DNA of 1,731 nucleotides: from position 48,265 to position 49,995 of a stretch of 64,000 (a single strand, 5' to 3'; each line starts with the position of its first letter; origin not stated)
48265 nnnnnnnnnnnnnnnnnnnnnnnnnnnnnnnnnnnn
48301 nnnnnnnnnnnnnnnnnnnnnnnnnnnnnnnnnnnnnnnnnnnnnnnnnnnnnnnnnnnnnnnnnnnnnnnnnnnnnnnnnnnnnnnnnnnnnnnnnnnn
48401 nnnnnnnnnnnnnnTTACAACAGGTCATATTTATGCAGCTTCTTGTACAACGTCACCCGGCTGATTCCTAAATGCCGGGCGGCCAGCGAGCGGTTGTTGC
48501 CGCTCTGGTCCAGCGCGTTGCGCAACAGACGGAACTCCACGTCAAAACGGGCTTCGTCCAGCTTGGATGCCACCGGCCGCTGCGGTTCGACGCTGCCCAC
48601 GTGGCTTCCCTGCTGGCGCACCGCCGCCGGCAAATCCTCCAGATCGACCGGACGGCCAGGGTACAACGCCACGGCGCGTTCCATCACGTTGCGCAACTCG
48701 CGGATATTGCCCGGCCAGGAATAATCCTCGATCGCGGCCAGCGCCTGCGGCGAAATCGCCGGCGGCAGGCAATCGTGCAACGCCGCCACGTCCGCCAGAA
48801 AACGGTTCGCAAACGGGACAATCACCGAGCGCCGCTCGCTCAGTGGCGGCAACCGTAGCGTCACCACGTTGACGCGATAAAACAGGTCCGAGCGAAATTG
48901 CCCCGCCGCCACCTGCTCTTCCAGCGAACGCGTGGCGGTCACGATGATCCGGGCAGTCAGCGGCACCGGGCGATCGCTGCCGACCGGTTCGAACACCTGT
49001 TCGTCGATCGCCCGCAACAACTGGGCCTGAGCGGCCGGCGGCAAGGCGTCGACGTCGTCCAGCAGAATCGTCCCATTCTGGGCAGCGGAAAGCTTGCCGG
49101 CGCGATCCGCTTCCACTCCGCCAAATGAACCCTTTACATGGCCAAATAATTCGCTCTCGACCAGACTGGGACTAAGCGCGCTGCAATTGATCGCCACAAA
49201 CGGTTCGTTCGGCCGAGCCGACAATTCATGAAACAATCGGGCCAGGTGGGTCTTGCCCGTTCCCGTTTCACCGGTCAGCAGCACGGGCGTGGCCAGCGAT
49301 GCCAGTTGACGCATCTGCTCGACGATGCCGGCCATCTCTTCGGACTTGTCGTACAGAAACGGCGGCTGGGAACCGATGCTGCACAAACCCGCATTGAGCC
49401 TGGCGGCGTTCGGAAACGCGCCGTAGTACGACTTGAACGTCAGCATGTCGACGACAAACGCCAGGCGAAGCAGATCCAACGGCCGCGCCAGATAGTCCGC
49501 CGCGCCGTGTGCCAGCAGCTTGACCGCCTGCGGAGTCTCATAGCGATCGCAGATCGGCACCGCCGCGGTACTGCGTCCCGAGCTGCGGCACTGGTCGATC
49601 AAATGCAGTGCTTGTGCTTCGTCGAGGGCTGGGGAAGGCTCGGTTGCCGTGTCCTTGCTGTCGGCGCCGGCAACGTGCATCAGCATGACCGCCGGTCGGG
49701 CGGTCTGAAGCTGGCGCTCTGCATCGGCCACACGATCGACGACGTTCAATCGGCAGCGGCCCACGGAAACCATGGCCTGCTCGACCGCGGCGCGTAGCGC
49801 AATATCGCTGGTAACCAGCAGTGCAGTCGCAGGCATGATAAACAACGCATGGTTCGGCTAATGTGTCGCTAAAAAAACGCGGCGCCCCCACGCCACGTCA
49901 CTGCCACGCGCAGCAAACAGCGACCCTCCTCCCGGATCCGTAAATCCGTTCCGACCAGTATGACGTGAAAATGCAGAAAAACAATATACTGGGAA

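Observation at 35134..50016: Three AT-rich promoter islands of the adhesin/Tad block share tandem 9-bp TGGG-N5 units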

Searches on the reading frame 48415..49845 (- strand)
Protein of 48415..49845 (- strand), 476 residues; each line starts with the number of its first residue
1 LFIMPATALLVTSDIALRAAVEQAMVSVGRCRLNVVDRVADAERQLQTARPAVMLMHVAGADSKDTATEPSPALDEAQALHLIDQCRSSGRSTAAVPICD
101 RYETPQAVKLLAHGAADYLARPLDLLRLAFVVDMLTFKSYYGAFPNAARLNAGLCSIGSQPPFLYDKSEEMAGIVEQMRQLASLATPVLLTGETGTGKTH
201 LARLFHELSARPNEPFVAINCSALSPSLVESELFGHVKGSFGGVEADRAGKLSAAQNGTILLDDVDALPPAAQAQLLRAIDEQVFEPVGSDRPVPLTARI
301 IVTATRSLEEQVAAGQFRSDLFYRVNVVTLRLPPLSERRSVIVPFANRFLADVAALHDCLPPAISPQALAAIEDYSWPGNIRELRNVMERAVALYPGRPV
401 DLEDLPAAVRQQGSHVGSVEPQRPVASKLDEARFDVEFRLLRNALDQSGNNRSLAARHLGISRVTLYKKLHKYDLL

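Call 7: search_protein_families(library=pfam, proteins=[window:48415-49845:-], max_evalue=0.01)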
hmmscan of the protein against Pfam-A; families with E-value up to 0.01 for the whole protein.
window:48415-49845:- (476 aa): 12 families
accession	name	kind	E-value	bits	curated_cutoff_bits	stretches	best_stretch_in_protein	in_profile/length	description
PF00158.32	Sigma54_activat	-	2.2e-56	190.6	20.2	1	166-330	3-167/168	Sigma-54 interaction domain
PF14532.12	Sigma54_activ_2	-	4.8e-21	75.9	25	1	167-335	3-138/138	Sigma-54 interaction domain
PF25601.1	AAA_lid_14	-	5e-20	71.6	27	1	337-415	2-80/87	AAA+ ATPase lid domain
PF02954.25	HTH_8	-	5.2e-14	52.1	22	1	435-473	4-42/42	Bacterial regulatory protein, Fis family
PF07728.20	AAA_5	-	2.5e-10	41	22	1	187-304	1-121/139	AAA domain (dynein-related subfamily)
PF13191.12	AAA_16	-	4.7e-07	30.9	32.6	1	174-284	12-124/167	AAA ATPase domain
PF00004.35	AAA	-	5e-07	30.7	21.2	1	188-305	1-108/131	ATPase family associated with various cellular activities (AAA)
PF13401.12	AAA_22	-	9.7e-07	29.6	27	1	186-281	6-108/130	AAA domain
PF07724.20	AAA_2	-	0.0018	18.7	27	1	188-287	6-106/166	AAA domain (Cdc48 subfamily)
PF12775.13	AAA_7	-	0.0032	17.5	25.8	1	178-223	26-71/181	P-loop containing dynein motor region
PF18024.7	HTH_50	-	0.0052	16.9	27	0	437-475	12-49/50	Helix-turn-helix domain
PF01078.27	Mg_chelatase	-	0.0063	16.4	20.3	0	188-276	25-126/207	Magnesium chelatase, subunit ChlI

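Call 15: find_encoding_contigs(protein=window:48415-49836:-, flank=10000, max_places=10)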
Protein window:48415-49836:- (473 aa): 1 contig read that carries it; 1 place shown.
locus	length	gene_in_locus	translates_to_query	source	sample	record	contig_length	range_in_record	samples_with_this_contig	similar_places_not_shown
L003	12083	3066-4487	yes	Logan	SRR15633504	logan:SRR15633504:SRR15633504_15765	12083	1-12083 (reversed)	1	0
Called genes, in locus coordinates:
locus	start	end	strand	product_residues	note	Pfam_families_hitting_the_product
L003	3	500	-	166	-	?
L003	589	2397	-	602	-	PF13629:T2SS-T3SS_pil_N, PF00263:Secretin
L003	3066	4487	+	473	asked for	PF00158:Sigma54_activat, PF13191:AAA_16 (weak), PF14532:Sigma54_activ_2, PF13401:AAA_22 (weak), PF00004:AAA (weak), PF07728:AAA_5, PF25601:AAA_lid_14, PF02954:HTH_8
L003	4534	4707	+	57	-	-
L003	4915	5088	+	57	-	-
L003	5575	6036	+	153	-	PF07811:TadE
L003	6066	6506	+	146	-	PF07811:TadE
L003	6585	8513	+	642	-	PF13400:Tad, PF09977:Tad_C, PF00092:VWA (faint)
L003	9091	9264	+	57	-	-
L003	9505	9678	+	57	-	-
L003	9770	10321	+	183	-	PF01478:Peptidase_A24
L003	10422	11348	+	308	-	PF08666:SAF, PF13144:ChapFlgA (weak), PF16976:RcpC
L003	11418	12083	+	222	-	?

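Call 16: find_homologous_proteins(query=window:48415-49836:-, max_evalue=1e-40)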
Query window:48415-49836:- (473 aa): 7733 proteins with E <= 1e-40 among 8000 candidates; the best 120 are listed.
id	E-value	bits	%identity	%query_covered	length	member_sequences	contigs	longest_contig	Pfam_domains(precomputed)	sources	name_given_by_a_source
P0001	0.0e+0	1032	100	100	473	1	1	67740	PF00158.33,PF25601.2,PF02954.26,PF00004.36,PF13401.13,PF14532.13,PF07728.21,PF13191.13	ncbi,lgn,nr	ncbi:MAG: sigma-54 dependent transcriptional regulator [Planctomycetia bacterium]|nr:sigma-54 depend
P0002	5.1e-119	416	46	100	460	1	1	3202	PF00158.33,PF25601.2,PF02954.26,PF00004.36,PF14532.13,PF07728.21,PF00072.31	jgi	jgi:DNA-binding NtrC family response regulator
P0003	1.2e-118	415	46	100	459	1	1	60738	PF00158.33,PF25601.2,PF02954.26,PF00004.36,PF14532.13,PF07728.21,PF00072.31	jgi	jgi:DNA-binding NtrC family response regulator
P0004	6.1e-117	409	46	100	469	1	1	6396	PF00158.33,PF25601.2,PF02954.26,PF00004.36,PF13401.13,PF14532.13,PF07728.21,PF13191.13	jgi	jgi:two-component system response regulator HydG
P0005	9.8e-116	405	46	100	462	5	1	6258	PF00158.33,PF25601.2,PF02954.26,PF00004.36,PF14532.13,PF07728.21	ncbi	ncbi:MAG: sigma-54 dependent transcriptional regulator [Pirellulales bacterium]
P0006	4.5e-115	403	46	100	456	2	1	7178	PF00158.33,PF25601.2,PF02954.26,PF00004.36,PF13401.13,PF14532.13,PF07728.21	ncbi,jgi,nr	ncbi:MAG: sigma-54 dependent transcriptional regulator [Planctomycetota bacterium]|nr:sigma-54 depen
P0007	1.9e-114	401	45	100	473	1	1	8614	PF00158.33,PF25601.2,PF02954.26,PF00004.36,PF14532.13,PF07728.21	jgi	jgi:DNA-binding NtrC family response regulator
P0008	2.4e-114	401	46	100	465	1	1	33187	PF00158.33,PF25601.2,PF02954.26,PF00004.36,PF14532.13,PF07728.21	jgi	jgi:two-component system response regulator HydG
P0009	2.6e-114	401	46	100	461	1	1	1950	PF00158.33,PF25601.2,PF02954.26,PF00004.36,PF13401.13,PF14532.13,PF07728.21,PF01078.28,PF13191.13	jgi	jgi:DNA-binding NtrC family response regulator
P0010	3.1e-114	401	46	99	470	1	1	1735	PF00158.33,PF25601.2,PF02954.26,PF00004.36,PF13401.13,PF14532.13,PF07728.21,PF13191.13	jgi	jgi:two-component system, NtrC family, response regulator HydG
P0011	6.8e-114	399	45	100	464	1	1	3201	PF00158.33,PF25601.2,PF02954.26,PF00004.36,PF13401.13,PF14532.13,PF07728.21,PF13191.13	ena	-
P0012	8.4e-114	399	43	99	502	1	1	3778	PF00158.33,PF25601.2,PF02954.26,PF00004.36,PF13401.13,PF14532.13,PF07728.21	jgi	jgi:DNA-binding NtrC family response regulator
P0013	1.3e-113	399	45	100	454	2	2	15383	PF00158.33,PF25601.2,PF02954.26,PF00004.36,PF14532.13,PF07728.21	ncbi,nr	ncbi:MAG: AAA domain-containing protein [Planctomycetales bacterium]|nr:AAA domain-containing protei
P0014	1.8e-113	398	46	100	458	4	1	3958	PF00158.33,PF25601.2,PF02954.26,PF00004.36,PF13401.13,PF14532.13,PF07728.21,PF00072.31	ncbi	-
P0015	2.2e-113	398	45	100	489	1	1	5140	PF00158.33,PF07724.21,PF25601.2,PF02954.26,PF00004.36,PF14532.13,PF07728.21,PF13191.13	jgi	jgi:DNA-binding NtrC family response regulator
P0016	2.9e-113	397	43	100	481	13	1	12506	PF00158.33,PF25601.2,PF02954.26,PF00004.36,PF13401.13,PF14532.13,PF07728.21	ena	-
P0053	8.7e-109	383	43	99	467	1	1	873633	PF00158.33,PF25601.2,PF02954.26,PF00004.36,PF14532.13,PF07728.21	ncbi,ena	-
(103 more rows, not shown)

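Call 32: find_encoding_contigs(protein=P0003, flank=8000, max_places=2)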
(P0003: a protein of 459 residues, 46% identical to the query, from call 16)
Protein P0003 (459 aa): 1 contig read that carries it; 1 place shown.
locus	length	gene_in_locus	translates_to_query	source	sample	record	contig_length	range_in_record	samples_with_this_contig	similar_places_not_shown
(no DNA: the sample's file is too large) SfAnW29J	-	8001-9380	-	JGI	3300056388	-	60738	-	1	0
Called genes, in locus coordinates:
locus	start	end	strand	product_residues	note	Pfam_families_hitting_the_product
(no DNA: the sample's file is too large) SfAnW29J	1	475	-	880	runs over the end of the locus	PF08335:GlnD_UR_UTase, PF01966:HD (weak), PF24931:ACT_ACR9_3rd, PF01842:ACT (weak), PF26956:ACT_ACR_D1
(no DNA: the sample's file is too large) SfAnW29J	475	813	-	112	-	PF00543:P-II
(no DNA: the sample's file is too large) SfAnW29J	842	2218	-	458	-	PF00909:Ammonium_transp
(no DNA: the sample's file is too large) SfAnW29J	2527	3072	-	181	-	PF01923:Cob_adeno_trans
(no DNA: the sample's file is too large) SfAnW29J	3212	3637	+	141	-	PF00293:NUDIX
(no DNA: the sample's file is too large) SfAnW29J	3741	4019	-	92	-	-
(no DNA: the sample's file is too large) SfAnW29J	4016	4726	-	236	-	PF23914:TPR_CcmH_CycH (faint), PF24575:TPR_Slam (faint), PF13432:TPR_16 (weak), PF12895:ANAPC3 (weak), PF14559:TPR_19 (weak), PF13432:TPR_16, PF14559:TPR_19 (weak), PF00515:TPR_1 (weak), +11 more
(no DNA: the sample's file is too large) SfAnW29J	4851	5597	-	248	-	-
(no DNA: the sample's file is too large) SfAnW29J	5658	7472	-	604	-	PF13629:T2SS-T3SS_pil_N (weak), PF00263:Secretin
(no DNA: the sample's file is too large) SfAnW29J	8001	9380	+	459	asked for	PF00072:Response_reg (faint), PF00158:Sigma54_activat, PF14532:Sigma54_activ_2, PF00004:AAA (weak), PF07728:AAA_5 (weak), PF25601:AAA_lid_14, PF02954:HTH_8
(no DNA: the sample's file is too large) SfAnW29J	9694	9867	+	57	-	-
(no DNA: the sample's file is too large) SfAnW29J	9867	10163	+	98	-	-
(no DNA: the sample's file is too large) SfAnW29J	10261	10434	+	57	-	-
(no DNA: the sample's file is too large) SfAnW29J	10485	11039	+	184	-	PF01478:Peptidase_A24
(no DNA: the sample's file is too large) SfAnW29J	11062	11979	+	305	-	PF08666:SAF (weak), PF16976:RcpC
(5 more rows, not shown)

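Call 33: find_encoding_contigs(protein=P0008, flank=8000, max_places=2)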
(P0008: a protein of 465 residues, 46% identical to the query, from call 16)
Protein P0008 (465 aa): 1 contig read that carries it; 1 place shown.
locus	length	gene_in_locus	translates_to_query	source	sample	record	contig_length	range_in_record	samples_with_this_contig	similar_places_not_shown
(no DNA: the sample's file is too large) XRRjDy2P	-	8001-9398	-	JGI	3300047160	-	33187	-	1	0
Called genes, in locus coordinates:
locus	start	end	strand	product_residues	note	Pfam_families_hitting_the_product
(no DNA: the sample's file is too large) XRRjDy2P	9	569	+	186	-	PF01478:Peptidase_A24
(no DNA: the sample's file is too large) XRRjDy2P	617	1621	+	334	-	PF16976:RcpC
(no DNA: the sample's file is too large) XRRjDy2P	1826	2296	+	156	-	-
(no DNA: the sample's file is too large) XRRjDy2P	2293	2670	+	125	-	-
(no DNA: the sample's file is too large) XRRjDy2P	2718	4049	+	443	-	PF00437:T2SSE, PF27713:UCP018868 (weak), PF13555:AAA_29 (faint)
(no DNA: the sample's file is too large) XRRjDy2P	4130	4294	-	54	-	-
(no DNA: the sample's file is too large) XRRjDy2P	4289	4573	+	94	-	PF13751:DDE_Tnp_1_6, PF01609:DDE_Tnp_1 (weak)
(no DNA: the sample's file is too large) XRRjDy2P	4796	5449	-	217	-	-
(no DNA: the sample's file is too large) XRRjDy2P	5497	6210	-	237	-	PF00263:Secretin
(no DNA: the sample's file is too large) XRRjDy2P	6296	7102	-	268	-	PF13629:T2SS-T3SS_pil_N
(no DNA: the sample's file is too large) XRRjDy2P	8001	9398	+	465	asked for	PF00158:Sigma54_activat, PF14532:Sigma54_activ_2, PF00004:AAA (weak), PF07728:AAA_5, PF25601:AAA_lid_14, PF02954:HTH_8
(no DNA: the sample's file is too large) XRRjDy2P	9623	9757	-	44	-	-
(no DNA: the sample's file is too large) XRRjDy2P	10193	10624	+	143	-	PF13641:Glyco_tranf_2_3 (weak), PF00535:Glycos_transf_2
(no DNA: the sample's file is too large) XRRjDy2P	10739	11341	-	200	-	-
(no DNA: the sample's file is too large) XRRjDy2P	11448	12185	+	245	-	-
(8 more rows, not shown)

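Call 34: find_encoding_contigs(protein=P0013, flank=6000, max_places=2)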
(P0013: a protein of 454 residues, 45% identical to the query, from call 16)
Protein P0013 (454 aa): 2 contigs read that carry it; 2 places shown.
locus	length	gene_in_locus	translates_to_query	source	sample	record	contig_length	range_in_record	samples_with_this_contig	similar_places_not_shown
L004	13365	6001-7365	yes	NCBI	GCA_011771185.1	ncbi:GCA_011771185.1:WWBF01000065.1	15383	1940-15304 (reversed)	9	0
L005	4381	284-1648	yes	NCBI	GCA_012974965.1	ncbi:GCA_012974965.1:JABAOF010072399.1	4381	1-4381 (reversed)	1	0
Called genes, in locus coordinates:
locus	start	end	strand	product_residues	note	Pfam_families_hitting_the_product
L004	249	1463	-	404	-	PF09594:GT87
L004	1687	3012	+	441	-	PF09594:GT87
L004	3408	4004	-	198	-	-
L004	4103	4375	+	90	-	-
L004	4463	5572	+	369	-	PF09594:GT87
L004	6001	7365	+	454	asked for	PF00158:Sigma54_activat, PF14532:Sigma54_activ_2, PF00004:AAA (weak), PF07728:AAA_5, PF25601:AAA_lid_14, PF02954:HTH_8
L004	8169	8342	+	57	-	-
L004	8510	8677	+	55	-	-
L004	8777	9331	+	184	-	PF01478:Peptidase_A24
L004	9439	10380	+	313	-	PF08666:SAF (weak), PF16976:RcpC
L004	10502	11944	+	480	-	PF00437:T2SSE, PF27713:UCP018868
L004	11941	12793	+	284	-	PF00482:T2SSF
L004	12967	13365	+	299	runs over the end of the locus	PF00482:T2SSF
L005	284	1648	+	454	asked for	PF00158:Sigma54_activat, PF14532:Sigma54_activ_2, PF00004:AAA (weak), PF07728:AAA_5, PF25601:AAA_lid_14, PF02954:HTH_8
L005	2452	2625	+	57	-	-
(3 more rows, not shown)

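Call 35: find_encoding_contigs(protein=P0053, flank=6000, max_places=2)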
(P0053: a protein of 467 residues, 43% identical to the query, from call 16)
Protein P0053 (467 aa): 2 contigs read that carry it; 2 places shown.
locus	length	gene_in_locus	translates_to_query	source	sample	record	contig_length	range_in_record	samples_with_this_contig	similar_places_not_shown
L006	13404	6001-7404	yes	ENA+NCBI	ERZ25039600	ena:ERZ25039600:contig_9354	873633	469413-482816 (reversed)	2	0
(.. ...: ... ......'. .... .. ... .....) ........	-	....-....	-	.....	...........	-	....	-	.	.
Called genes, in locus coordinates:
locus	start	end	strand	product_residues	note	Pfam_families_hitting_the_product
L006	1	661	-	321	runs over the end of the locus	PF00482:T2SSF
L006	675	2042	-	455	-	PF00437:T2SSE, PF27713:UCP018868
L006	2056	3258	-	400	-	PF01656:CbiA, PF10609:ParA (weak), PF13614:AAA_31 (weak)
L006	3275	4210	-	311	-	PF08666:SAF, PF13144:ChapFlgA (weak), PF16976:RcpC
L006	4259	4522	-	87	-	-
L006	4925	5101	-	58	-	-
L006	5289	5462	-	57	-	-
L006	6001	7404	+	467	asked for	PF00158:Sigma54_activat, PF14532:Sigma54_activ_2, PF07728:AAA_5 (weak), PF00004:AAA (weak), PF25601:AAA_lid_14, PF02954:HTH_8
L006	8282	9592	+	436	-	PF01548:DEDD_Tnp_IS110, PF02371:Transposase_20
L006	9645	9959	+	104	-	PF01807:Zn_ribbon_DnaG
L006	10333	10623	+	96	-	-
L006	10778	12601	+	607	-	PF13629:T2SS-T3SS_pil_N, PF00263:Secretin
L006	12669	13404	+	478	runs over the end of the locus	-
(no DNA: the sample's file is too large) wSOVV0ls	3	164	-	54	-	?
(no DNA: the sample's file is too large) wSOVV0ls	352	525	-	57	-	-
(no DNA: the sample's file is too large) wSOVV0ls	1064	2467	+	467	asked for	PF00158:Sigma54_activat, PF14532:Sigma54_activ_2, PF07728:AAA_5 (weak), PF00004:AAA (weak), PF25601:AAA_lid_14, PF02954:HTH_8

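Call 36: find_encoding_contigs(protein=P0016, flank=6000, max_places=2)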
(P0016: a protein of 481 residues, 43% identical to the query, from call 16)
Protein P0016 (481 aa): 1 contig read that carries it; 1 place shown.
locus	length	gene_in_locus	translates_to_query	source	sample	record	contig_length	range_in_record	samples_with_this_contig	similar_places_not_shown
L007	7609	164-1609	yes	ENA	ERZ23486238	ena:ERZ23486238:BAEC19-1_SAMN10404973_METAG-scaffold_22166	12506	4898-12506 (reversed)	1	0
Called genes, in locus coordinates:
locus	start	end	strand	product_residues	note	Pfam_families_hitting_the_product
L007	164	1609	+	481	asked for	PF00158:Sigma54_activat, PF14532:Sigma54_activ_2, PF00004:AAA (weak), PF07728:AAA_5 (weak), PF13401:AAA_22 (faint), PF25601:AAA_lid_14, PF02954:HTH_8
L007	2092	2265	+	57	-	-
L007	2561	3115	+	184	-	PF01478:Peptidase_A24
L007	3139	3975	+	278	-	PF08666:SAF, PF16976:RcpC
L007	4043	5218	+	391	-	PF10609:ParA (faint)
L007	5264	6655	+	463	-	PF00437:T2SSE, PF27713:UCP018868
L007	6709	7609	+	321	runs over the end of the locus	PF00482:T2SSF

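Call 59: search_protein_families(library=ncbifam, proteins=[window:48415-49836:-], max_evalue=0.01)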
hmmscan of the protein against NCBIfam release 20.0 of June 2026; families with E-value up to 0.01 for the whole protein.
window:48415-49836:- (473 aa): 31 families (the best 25 are shown)
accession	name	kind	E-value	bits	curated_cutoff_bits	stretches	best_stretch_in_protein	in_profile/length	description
NF008469.0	PRK11361.1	equivalog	6.2e-86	288.9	714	1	75-471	62-455/461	acetoacetate metabolism transcriptional regulator AtoC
NF038308.1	RNA_repair_RtcR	equivalog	1.9e-80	271.2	650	1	164-470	185-516/530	RNA repair transcriptional activator RtcR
TIGR02915.1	PEP_resp_reg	equivalog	1.1e-79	268.3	502.6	1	7-472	3-444/445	PEP-CTERM-box response regulator transcription factor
NF041552.1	TF_PrdR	equivalog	3.6e-79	266.6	795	1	163-471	271-577/577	sigma-54 dependent transcriptional regulator PrdR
NF050807.1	TransRegFlbDCaul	equivalog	4.7e-75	253.2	750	1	142-471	101-439/454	sigma-54-dependent transcriptional regulator FlbD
TIGR01817.1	nifA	equivalog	1.4e-74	251.8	528.85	1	162-408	199-444/534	nif-specific transcriptional activator NifA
TIGR01818.1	ntrC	equivalog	1.2e-73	248.5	558.6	1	71-468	52-461/463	nitrogen regulation protein NR(I)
NF003451.0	PRK05022.1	equivalog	6e-73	246.3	476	1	163-468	194-506/512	nitric oxide reductase transcriptional regulator NorR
NF007689.0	PRK10365.1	equivalog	1.6e-70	238.1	760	1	103-468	91-440/441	sigma-54-dependent response regulator transcription factor ZraR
NF051870.1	NAssimRespRegNtrX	equivalog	4.2e-68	230.3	600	1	77-469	63-449/452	nitrogen assimilation response regulator NtrX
NF011953.0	PRK15424.1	equivalog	1.2e-66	225.4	703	1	163-469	223-533/538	propionate catabolism operon regulatory protein PrpR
TIGR02329.1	propionate_PrpR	equivalog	2.3e-66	224.5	499.2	1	161-468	214-525/526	propionate catabolism operon regulatory protein PrpR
TIGR02974.1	phageshock_pspF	equivalog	2.4e-65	221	443.55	1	164-391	4-232/336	phage shock protein operon transcriptional activator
NF011695.0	PRK15115.1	equivalog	5.4e-65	219.9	763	1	163-472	139-438/445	two-component system response regulator GlrR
NF041906.1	V4R_TF_MobR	exception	1.3e-64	218.7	999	1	173-470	246-544/544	phenol degradation transcriptional regulator MobR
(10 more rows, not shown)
